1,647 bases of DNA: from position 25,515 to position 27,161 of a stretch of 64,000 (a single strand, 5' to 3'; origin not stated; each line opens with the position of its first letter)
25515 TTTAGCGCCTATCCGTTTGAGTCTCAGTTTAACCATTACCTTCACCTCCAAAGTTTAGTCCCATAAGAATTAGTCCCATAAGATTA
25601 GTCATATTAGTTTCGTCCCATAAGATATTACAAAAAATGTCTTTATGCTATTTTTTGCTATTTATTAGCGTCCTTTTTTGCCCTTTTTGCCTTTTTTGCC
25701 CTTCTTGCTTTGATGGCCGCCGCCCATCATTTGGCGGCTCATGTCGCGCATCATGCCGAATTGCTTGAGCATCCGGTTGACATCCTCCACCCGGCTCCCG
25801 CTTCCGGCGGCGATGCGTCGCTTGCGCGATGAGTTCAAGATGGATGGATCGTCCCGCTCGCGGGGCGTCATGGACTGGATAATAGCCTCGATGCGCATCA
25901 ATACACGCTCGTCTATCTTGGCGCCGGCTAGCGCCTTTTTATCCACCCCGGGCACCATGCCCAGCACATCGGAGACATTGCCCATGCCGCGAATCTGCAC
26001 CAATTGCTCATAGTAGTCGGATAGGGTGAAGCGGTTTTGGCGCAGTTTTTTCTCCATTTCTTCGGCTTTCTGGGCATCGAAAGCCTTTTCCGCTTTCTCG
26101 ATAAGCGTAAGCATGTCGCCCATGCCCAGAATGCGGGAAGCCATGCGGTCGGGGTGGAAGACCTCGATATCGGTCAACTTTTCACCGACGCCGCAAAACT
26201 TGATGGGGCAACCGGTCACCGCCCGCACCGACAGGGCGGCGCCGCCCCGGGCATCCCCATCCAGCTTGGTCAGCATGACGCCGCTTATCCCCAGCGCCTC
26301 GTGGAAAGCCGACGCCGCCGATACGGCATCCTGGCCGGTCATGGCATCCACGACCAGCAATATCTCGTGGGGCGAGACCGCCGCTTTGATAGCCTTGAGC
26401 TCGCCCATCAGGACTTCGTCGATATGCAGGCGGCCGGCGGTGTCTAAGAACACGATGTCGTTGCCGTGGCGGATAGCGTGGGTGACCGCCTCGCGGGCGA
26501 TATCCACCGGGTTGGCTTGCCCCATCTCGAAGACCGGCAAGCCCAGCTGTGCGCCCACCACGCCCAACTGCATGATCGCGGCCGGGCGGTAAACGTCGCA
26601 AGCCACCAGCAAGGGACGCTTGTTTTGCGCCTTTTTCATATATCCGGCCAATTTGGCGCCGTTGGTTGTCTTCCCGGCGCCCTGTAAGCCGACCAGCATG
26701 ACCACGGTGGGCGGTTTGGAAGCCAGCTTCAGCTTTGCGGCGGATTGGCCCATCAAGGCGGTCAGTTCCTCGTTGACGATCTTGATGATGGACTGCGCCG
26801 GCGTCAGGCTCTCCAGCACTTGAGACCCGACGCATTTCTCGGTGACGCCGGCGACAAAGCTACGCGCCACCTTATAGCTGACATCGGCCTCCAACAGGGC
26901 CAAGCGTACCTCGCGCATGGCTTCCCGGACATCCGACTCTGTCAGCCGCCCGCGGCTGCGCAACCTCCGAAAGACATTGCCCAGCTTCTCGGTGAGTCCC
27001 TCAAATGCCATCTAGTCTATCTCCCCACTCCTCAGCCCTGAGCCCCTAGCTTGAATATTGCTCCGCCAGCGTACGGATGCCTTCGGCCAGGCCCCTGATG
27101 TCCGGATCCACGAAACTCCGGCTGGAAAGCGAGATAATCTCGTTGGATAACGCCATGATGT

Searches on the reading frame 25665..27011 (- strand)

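Call 7: search_protein_families(library=pfam, proteins=[window:25665-27011:-], max_evalue=0.001)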
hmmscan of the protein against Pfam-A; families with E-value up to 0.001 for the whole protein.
window:25665-27011:- (448 aa): 4 families
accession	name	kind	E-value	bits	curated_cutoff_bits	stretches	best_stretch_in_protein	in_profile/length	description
PF00448.28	SRP54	-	6.1e-73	245.1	22.7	1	101-296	1-196/196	SRP54-type protein, GTPase domain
PF02978.25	SRP_SPB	-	8.6e-32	109.8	27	1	327-424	1-90/91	Signal peptide binding domain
PF02881.24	SRP54_N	-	9.4e-21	74.3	22.4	1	6-83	1-75/75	SRP54-type protein, helical bundle domain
PF06414.18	Zeta_toxin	-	8.1e-05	22.6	22.3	1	96-188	11-100/199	Zeta toxin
